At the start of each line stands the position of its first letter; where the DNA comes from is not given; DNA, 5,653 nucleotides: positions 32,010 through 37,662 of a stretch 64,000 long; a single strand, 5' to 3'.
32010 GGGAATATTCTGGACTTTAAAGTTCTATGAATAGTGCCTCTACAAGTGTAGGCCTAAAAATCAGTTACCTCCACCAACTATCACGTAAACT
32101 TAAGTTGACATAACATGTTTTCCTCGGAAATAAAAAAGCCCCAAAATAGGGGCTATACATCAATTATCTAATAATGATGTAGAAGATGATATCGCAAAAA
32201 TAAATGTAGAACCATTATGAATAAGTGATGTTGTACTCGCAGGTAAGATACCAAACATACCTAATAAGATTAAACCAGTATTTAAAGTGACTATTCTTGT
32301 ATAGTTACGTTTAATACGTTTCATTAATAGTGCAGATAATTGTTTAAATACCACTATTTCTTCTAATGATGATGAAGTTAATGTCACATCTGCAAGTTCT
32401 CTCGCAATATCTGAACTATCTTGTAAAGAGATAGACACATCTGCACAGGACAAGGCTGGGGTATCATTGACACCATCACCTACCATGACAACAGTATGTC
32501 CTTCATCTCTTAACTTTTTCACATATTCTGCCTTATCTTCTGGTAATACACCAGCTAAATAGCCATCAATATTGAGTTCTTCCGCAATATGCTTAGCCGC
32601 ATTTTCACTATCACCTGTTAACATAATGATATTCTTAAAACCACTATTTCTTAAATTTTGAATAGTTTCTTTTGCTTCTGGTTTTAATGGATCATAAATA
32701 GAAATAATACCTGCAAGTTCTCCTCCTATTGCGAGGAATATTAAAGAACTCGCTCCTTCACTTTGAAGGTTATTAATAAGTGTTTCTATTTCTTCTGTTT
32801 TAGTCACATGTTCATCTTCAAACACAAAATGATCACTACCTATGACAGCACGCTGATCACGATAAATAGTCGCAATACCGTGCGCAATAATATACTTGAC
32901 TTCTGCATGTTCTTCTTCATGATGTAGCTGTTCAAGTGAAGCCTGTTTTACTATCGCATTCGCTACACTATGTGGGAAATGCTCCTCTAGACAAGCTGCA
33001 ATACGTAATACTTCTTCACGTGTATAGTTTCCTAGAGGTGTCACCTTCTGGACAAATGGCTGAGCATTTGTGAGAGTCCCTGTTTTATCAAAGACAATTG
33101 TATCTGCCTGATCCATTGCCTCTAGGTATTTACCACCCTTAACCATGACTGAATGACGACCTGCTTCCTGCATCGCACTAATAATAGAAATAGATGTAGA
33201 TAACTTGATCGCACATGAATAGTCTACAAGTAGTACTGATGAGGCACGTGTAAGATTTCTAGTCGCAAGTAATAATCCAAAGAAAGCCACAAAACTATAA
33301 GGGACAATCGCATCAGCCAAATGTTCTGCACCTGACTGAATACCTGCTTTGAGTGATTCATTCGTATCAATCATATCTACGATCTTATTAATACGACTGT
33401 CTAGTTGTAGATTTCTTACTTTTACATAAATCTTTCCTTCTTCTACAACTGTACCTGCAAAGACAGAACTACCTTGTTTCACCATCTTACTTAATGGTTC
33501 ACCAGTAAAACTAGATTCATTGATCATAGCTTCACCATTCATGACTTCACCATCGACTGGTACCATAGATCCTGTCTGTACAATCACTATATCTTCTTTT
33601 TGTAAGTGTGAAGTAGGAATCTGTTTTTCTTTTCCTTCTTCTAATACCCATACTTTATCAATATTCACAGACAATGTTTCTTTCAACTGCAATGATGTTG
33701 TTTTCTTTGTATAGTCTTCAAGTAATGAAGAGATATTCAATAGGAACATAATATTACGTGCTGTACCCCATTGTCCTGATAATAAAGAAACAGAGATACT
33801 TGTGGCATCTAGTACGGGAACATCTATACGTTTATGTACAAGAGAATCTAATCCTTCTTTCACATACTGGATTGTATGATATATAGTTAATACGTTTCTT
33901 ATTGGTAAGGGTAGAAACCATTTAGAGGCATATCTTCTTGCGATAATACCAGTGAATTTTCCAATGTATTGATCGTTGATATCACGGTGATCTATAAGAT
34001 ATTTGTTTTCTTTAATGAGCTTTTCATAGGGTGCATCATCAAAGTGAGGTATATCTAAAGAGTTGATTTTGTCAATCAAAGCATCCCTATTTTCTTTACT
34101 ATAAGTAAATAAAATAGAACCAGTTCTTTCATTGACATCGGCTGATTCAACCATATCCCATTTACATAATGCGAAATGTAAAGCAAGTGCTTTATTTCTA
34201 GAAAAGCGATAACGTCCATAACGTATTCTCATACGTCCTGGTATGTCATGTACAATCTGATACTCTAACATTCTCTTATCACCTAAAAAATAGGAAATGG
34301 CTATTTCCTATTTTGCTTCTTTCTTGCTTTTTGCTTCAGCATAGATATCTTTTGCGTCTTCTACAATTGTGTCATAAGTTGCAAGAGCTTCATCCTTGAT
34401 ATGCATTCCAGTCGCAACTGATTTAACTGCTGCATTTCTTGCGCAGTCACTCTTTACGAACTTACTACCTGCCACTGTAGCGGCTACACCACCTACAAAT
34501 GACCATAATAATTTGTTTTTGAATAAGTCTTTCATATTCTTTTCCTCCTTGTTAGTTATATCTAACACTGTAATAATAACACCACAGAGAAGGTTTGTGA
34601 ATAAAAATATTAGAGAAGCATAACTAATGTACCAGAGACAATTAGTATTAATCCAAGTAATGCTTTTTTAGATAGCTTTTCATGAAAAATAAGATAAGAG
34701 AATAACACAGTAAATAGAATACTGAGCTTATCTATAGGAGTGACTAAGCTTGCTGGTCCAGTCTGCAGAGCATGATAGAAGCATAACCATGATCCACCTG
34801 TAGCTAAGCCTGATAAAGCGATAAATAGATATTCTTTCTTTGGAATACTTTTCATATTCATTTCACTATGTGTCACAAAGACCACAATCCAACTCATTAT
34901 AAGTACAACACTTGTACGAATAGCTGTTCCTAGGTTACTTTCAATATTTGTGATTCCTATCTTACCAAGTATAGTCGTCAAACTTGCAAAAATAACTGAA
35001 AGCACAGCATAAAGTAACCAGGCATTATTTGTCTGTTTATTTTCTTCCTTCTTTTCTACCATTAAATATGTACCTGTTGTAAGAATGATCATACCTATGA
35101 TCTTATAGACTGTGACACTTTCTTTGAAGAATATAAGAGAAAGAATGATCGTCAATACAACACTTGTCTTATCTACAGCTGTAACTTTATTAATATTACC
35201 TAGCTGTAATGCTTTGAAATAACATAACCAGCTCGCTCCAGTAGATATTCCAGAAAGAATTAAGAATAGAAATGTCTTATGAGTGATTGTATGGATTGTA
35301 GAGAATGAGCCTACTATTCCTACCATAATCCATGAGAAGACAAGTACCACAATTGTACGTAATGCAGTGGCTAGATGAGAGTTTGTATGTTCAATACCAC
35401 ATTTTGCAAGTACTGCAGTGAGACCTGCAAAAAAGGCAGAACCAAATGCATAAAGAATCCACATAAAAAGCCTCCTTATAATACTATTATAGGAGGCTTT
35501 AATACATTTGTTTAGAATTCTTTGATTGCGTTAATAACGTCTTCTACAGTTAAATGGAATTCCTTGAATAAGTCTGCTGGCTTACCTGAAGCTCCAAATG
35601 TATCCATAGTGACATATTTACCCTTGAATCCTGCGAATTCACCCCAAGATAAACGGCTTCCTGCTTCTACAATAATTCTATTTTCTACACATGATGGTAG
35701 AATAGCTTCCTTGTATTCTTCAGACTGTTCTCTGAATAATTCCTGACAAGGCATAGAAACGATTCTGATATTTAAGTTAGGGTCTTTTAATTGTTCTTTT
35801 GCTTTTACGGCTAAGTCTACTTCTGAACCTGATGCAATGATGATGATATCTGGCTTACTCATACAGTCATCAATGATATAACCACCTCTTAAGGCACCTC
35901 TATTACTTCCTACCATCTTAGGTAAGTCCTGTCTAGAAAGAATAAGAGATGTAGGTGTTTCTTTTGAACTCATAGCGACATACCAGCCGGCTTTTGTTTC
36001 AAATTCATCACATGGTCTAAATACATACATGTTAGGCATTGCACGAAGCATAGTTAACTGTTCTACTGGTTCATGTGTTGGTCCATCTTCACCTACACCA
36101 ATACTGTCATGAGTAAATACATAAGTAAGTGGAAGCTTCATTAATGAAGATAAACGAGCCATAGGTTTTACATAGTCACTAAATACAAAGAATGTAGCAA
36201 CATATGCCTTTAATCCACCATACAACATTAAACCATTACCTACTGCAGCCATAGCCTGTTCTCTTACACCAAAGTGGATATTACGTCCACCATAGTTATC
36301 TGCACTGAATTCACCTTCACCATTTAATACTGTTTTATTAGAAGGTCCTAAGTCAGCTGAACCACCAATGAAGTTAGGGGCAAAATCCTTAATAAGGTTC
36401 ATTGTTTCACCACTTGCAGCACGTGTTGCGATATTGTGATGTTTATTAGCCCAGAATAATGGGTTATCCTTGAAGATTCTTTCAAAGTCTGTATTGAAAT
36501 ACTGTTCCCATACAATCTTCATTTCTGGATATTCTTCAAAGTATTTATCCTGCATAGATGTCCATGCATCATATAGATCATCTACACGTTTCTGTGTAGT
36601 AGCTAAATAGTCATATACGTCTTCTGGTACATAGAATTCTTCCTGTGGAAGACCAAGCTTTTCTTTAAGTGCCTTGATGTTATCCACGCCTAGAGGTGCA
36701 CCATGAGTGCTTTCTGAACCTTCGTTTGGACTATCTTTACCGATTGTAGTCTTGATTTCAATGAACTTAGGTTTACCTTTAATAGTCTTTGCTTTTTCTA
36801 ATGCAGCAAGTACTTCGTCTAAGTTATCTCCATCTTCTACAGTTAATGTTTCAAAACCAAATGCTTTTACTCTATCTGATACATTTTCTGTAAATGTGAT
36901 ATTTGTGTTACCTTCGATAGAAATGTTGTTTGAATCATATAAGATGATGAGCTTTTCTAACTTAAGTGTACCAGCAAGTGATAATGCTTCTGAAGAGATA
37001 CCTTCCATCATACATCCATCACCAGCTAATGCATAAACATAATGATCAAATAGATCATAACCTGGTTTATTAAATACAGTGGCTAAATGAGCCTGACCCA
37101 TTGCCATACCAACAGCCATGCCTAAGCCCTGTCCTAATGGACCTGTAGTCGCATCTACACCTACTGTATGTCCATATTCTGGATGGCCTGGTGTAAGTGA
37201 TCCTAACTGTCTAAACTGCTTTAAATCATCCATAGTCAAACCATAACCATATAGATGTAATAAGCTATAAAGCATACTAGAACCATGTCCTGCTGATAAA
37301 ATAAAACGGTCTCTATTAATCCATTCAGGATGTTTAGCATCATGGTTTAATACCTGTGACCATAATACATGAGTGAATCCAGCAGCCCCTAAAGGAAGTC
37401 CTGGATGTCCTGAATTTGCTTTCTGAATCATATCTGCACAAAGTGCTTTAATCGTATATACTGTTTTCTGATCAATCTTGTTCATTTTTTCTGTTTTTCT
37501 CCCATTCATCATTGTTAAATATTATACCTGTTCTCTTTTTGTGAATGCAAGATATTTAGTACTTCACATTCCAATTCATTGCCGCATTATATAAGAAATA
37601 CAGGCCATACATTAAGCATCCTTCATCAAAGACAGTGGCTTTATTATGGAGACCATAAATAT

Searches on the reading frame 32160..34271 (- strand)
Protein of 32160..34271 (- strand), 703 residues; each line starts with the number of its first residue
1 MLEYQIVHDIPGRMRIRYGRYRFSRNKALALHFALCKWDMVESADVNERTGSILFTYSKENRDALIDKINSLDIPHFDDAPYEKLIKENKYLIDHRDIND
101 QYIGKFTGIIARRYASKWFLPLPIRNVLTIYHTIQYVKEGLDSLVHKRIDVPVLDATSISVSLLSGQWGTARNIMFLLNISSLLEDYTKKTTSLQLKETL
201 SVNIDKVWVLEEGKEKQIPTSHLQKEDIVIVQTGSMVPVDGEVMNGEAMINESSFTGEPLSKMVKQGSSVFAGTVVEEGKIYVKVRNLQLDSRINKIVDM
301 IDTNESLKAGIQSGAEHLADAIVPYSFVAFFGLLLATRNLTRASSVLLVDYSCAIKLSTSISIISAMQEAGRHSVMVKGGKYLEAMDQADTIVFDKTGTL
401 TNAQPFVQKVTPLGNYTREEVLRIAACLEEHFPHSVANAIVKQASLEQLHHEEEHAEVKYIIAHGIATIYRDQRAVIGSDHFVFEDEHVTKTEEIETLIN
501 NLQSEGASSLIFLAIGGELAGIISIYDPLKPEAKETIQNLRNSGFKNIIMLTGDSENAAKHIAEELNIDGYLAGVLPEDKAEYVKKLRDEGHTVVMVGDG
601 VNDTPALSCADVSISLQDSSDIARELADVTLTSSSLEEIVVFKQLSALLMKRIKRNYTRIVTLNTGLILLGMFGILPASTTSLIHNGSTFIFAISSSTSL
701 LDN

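Call 78: search_protein_families(library=pfam, proteins=[window:32160-34271:-], max_evalue=0.00001)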
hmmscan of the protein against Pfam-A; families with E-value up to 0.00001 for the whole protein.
window:32160-34271:- (703 aa): 2 families
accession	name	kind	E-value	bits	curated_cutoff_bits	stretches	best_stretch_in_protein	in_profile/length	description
PF00122.25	E1-E2_ATPase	-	1.6e-35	122.7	28.1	1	204-373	4-181/181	E1-E2 ATPase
PF00702.32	Hydrolase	-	1.2e-30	107.7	26.4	1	390-611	2-191/191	haloacid dehalogenase-like hydrolase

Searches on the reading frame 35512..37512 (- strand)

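Call 78: search_protein_families(library=pfam, proteins=[window:35512-37512:-], max_evalue=0.00001)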
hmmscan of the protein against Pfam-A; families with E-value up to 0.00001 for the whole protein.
window:35512-37512:- (666 aa): 5 families
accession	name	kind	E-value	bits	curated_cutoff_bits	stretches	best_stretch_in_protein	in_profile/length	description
PF00456.26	Transketolase_N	-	4.3e-129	430.7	22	1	13-333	1-323/334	Transketolase, thiamine diphosphate binding domain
PF02779.29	Transket_pyr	-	6.3e-50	169.7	27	1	360-531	2-173/174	Transketolase, pyrimidine binding domain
PF22613.1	Transketolase_C_1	-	1.4e-36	125.6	27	1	543-655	1-113/113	Transketolase-like TK C-terminal domain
PF02780.25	Transketolase_C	-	9.5e-09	35.7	25.9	1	553-659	9-124/124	Transketolase, C-terminal domain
PF13292.11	DXP_synthase_N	-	9.8e-06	25.5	21.2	0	156-202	133-178/274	1-deoxy-D-xylulose-5-phosphate synthase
